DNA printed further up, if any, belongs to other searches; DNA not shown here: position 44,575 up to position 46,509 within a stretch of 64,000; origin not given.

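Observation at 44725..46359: T9SS-secreted protein built from about 11 consecutive 15-residue Tyr/Gly-rich repeats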

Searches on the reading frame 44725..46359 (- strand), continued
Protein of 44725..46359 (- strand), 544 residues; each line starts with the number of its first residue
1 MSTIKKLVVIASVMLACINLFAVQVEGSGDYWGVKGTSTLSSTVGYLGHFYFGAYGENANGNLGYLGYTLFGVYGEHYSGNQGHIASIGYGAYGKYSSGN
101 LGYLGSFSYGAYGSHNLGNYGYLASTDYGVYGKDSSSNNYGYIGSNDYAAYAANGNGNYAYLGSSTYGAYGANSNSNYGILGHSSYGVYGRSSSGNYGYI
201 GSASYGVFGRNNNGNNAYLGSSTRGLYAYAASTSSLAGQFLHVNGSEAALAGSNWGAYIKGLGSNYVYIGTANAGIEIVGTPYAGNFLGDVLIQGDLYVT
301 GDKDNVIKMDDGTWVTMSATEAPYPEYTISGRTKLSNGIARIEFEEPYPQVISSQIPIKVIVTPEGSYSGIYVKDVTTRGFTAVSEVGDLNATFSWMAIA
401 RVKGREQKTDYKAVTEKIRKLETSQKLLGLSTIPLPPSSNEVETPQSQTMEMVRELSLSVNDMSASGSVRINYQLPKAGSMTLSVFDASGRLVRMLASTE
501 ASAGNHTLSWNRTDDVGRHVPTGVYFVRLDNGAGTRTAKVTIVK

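Call 26: find_related_loci(query=A2, collection=genome_contigs, flank=6000)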
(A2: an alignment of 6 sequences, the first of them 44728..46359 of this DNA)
Query A2 (544 aa) in genome_contigs; peptide patterns used: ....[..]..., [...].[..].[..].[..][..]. (x = any residue, [..] = any of these).
103 stretches matched a pattern; 2 encode a relative of the query (tblastn E <= 1e-3); 2 distinct loci.
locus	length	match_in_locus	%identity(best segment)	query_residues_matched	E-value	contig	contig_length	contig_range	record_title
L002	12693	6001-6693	26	198-407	1e-7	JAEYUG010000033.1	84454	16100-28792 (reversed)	MAG: Bacteroidetes bacterium isolate OH_CBlB_161 k127_2408264, whole genome shotgun sequence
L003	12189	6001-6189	32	464-525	1e-6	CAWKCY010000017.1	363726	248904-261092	MAG: uncultured Ignavibacteriales bacterium isolate MFD05442.bin.1.350 genome assembly, contig: contig_5923, whole genom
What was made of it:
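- Tried and rejected: The genome_contigs scan found only two distant loci and did not find the source genome (call 26).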

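Call 29: search_protein_families(library=phrogs, proteins=[window:44728-46359:-, P0007, P0014, P0095, P0008, P0019], max_evalue=0.01)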
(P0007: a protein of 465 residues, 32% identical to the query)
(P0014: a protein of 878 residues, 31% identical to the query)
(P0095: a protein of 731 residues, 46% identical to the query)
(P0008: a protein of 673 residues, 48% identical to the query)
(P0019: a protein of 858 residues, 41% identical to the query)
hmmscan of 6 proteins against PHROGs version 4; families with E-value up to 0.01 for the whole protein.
window:44728-46359:- (544 aa): 0 families

P0007 (465 aa): 2 families
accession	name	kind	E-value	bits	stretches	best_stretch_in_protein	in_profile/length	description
phrog_17490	-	unknown function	1e-10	42.5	1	222-331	88-194/266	-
phrog_28536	-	unknown function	2.6e-07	31.2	1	254-333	84-161/224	-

P0014 (878 aa): 5 families
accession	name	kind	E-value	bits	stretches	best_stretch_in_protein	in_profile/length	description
phrog_5481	-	tail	1.7e-12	47.7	1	719-874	877-1039/1043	tail fiber protein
phrog_1980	-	tail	6.9e-12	46.4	1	645-867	259-442/449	tail fiber protein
phrog_33119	-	tail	7.1e-07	29.2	1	735-857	525-636/643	long tail fiber protein distal subunit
phrog_25848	-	tail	0.0034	16.7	1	803-857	539-593/598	tail fiber protein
phrog_28992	-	unknown function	0.0038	17.4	1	740-843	232-324/343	-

P0095 (731 aa): 11 families
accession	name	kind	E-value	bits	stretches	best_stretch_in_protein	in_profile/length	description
phrog_14572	-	tail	6.2e-20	72.7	1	601-730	364-482/484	tail fiber protein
phrog_1980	-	tail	2e-18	67.9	1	464-728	267-440/449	tail fiber protein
phrog_5668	-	tail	1.2e-17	64.1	1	518-722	1368-1562/1567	tail fiber protein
phrog_5481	-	tail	7.2e-17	62.1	1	480-728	804-1037/1043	tail fiber protein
phrog_11011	-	tail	1.8e-14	53.6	1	528-725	1097-1284/1291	long tail fiber protein distal subunit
phrog_6578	-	tail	9.4e-12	44.6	1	467-728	959-1197/1210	tail fiber protein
phrog_12321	-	tail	3.9e-10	39.6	1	589-730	570-694/695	tail fiber protein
phrog_18186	-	tail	1.4e-08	34.9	1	577-718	462-574/582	baseplate wedge subunit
phrog_8215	-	tail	5.6e-08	32.6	1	597-665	904-963/1000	baseplate wedge initiator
phrog_33119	-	tail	0.00012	21.8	1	588-716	534-632/643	long tail fiber protein distal subunit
phrog_1775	-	head and packaging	0.0066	14.9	1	577-731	1429-1604/1609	minor head protein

P0008 (673 aa): 1 family
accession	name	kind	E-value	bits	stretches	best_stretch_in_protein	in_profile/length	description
phrog_36982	-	unknown function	0.00035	19.6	1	171-511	278-611/944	-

P0019 (858 aa): 0 families

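Call 34: search_protein_families(library=pfam, alignment_id=A1, max_evalue=1)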
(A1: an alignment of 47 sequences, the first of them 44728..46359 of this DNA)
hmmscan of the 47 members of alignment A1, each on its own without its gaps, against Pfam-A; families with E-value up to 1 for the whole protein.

A. member 1, window:44728-46359:- (544 aa): 3 families
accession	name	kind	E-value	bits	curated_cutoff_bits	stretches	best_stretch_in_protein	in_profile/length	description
PF13860.13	FlgD_ig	-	1.1e-09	38.6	27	1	467-528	8-72/79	FlgD Ig-like domain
PF18962.6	Por_Secre_tail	-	7e-05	23.5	27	1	466-542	7-75/75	Secretion system C-terminal sorting domain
PF21564.2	Caudo_bapla_RBP_neck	-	0.16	12.8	27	1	457-469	7-19/21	Lactococcus phage p2, Receptor binding protein, neck domain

B. families by the number of members that match (of 47 scanned): 25 families
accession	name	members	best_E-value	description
PF13884.11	Peptidase_S74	5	7e-15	Chaperone of endosialidase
PF13860.13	FlgD_ig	4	1.9e-12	FlgD Ig-like domain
PF18962.6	Por_Secre_tail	4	7e-05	Secretion system C-terminal sorting domain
PF10029.15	DUF2271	2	0.025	Predicted periplasmic protein (DUF2271)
PF01835.25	MG2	2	0.13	MG2 domain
PF19264.4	DUF5907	1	7.5e-08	Repeat of unknown function (DUF5907)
PF02588.21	YitT_membrane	1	0.00014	Uncharacterised 5xTM membrane BCR, YitT family COG1284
PF16627.10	BRX_assoc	1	0.004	Unstructured region between BRX_N and BRX domain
PF06325.19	PrmA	1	0.0053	Ribosomal protein L11 methyltransferase (PrmA)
PF14382.12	ECR1_N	1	0.0098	Exosome complex exonuclease RRP4 N-terminal region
PF23404.1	FAZ1_C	1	0.04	FAZ1, C-terminal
PF02369.22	Big_1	1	0.063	Bacterial Ig-like domain (group 1)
PF15786.10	PET117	1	0.083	PET assembly of cytochrome c oxidase, mitochondrial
PF12325.13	TMF_TATA_bd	1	0.087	TATA element modulatory factor 1 TATA binding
PF00435.27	Spectrin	1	0.11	Spectrin repeat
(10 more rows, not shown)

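Call 54: fold_search(model_id=the predicted structure, library=viral)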
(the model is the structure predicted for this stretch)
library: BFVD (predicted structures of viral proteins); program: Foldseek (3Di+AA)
matches with E <= 10: 1327; with E <= 0.001: 31
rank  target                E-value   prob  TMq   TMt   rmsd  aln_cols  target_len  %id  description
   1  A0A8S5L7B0            7.2e-09  1.00  0.16  0.17  16.8       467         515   15  Uncharacterized protein [Siphoviridae sp. ct45W1]
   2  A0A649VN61            6.8e-08  1.00  0.18  0.26  14.6       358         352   16  Minor tail protein [Arthrobacter phage Mufasa8]
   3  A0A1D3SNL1            1.4e-07  1.00  0.21  0.15  18.3       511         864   14  (no name in the UniProt tables at hand)
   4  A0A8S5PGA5            1.4e-07  1.00  0.18  0.29  18.5       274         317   14  Uncharacterized protein (Fragment) [Siphoviridae sp. ctXQ92]
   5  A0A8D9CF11            2.2e-07  1.00  0.18  0.28  17.8       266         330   14  Uncharacterized protein [uncultured marine phage]
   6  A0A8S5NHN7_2          5.7e-07  1.00  0.21  0.15  27.7       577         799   13  Tail protein [Siphoviridae sp. ctmTU3]
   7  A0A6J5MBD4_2          3.2e-06  1.00  0.21  0.15  14.6       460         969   12  Collagen triple helix repeat [uncultured Caudovirales phage]
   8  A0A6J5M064            7.1e-06  1.00  0.15  0.13  22.6       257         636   10  Secretion system C-terminal sorting domain [uncultured Caudovirales phage]
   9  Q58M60                9.0e-06  1.00  0.20  0.10  12.8       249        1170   14  Phage tail fiber-like protein [Prochlorococcus phage P-SSM2]
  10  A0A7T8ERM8            1.1e-05  1.00  0.15  0.32  21.8       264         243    9  (no name in the UniProt tables at hand)
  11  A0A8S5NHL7            1.4e-05  1.00  0.13  0.11  17.8       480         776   14  Uncharacterized protein [Siphoviridae sp. cttFh17]
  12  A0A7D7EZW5            1.9e-05  1.00  0.16  0.10  13.8       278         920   13  (no name in the UniProt tables at hand)
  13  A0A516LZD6            3.1e-05  1.00  0.19  0.20  13.7       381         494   12  (no name in the UniProt tables at hand)
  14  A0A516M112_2          4.6e-05  1.00  0.21  0.14  12.1       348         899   12  (no name in the UniProt tables at hand)
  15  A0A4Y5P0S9            7.6e-05  1.00  0.15  0.30  11.6       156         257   15  (no name in the UniProt tables at hand)
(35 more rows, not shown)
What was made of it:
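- Closest known: Shafts of phage-type fibres that fold with a Peptidase_S74 intramolecular chaperone. Same: Monomer models of phage tail proteins are the best viral structural matches (call 54).
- BFVD Foldseek top hits are phage tail, minor tail and tail-fibre-like proteins (call 54). Monomer models of phage fibres look alike (call 54). The viral structure library returns tail proteins as best matches (call 54).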

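Call 60: search_dna_similar(query=window:44728-46359:-, collection=phages, mode=protein, max_evalue=0.001, max_rows=20)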
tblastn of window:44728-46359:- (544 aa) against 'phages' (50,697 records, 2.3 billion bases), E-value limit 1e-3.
No match.
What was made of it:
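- There is no PHROG hit (call 29) and no tblastn hit in 50,697 phage records (call 60).
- Tried and rejected: Phage tblastn found no match, though the low-complexity filter may hide repeats (call 60).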

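Call 65: find_encoding_contigs(protein=P0008, flank=8000, max_places=2)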
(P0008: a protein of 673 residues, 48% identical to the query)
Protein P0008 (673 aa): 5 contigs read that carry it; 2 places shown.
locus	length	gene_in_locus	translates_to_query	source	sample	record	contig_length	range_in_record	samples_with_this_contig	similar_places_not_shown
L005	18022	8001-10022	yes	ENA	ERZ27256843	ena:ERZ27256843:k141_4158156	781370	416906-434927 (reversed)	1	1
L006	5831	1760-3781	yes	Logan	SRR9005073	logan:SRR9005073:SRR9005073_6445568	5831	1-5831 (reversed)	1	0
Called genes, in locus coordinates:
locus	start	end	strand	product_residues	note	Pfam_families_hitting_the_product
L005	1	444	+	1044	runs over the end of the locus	PF13884:Peptidase_S74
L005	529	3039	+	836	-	PF13884:Peptidase_S74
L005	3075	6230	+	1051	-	-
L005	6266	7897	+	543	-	PF13884:Peptidase_S74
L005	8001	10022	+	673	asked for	-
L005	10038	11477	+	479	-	PF13734:Inhibitor_I69 (faint), PF01640:Peptidase_C10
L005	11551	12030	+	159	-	-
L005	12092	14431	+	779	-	-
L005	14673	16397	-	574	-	PF19289:PmbA_TldD_3rd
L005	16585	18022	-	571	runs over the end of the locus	PF19289:PmbA_TldD_3rd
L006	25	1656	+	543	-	PF13884:Peptidase_S74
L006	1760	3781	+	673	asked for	-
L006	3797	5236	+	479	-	PF13734:Inhibitor_I69 (faint), PF01640:Peptidase_C10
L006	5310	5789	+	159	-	-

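Call 66: find_encoding_contigs(protein=P0016, flank=8000, max_places=2)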
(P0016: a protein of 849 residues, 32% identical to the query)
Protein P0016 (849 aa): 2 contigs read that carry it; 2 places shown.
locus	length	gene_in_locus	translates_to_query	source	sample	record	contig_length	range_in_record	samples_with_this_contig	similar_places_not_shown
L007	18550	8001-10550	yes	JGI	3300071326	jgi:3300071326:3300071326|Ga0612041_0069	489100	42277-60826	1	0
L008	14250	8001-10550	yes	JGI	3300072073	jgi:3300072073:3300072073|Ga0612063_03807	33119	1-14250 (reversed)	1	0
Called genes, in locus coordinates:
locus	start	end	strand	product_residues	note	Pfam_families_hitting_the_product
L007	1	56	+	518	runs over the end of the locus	PF07885:Ion_trans_2, PF02254:TrkA_N, PF02080:TrkA_C, PF02254:TrkA_N, PF02080:TrkA_C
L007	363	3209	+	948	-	PF21471:Reelin_subrepeat-B (faint), PF00041:fn3 (faint)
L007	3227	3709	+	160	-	-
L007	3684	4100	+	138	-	PF18962:Por_Secre_tail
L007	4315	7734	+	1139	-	PF18962:Por_Secre_tail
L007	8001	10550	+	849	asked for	PF13884:Peptidase_S74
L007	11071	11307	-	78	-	PF01695:IstB_IS21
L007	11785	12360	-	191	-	-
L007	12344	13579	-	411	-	PF03009:GDPD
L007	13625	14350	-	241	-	-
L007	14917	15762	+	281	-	PF20434:BD-FAE (weak), PF00561:Abhydrolase_1 (faint), PF12146:Hydrolase_4 (weak), PF00326:Peptidase_S9 (faint)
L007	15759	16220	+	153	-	-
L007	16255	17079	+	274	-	PF13354:Beta-lactamase2 (faint), PF00905:Transpeptidase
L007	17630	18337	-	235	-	PF01346:FKBP_N, PF00254:FKBP_C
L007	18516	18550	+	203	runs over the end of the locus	PF13174:TPR_6 (faint)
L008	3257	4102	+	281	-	PF18962:Por_Secre_tail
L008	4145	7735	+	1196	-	PF18962:Por_Secre_tail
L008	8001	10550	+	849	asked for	PF13884:Peptidase_S74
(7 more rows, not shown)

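Call 67: find_encoding_contigs(protein=P0004, flank=8000, max_places=2)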
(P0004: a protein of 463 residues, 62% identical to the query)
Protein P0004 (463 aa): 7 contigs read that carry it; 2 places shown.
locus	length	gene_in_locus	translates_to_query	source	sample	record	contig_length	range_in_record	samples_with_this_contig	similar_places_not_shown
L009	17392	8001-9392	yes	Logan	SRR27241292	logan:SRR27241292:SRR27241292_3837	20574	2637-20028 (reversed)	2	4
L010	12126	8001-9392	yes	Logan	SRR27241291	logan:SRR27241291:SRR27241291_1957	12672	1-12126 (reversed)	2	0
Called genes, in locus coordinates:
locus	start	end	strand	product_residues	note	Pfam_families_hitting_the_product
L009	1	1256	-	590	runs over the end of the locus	PF02874:ATP-synt_ab_N, PF16886:ATP-synt_ab_Xtn, PF00006:ATP-synt_ab, PF22919:ATP-synt_VA_C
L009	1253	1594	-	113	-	PF01990:ATP-synt_F (weak)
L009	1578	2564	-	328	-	PF01992:vATP-synt_AC39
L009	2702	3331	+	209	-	PF03544:TonB_C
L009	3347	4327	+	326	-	PF20208:ARPP-1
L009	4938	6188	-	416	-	PF02646:RmuC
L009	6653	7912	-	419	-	PF04165:DUF401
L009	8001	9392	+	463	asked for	-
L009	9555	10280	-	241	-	-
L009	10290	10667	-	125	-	PF00436:SSB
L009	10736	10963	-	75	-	-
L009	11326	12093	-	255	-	PF00005:ABC_tran, PF13401:AAA_22 (faint), PF13304:AAA_21 (faint)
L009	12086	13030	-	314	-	PF01032:FecCD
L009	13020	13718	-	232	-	PF01497:Peripla_BP_2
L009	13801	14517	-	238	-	PF04191:PEMT (weak)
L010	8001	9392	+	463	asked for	-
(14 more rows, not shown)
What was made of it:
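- P0004 is a positional orthologue in a syntenic WOR-3 locus (call 67).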
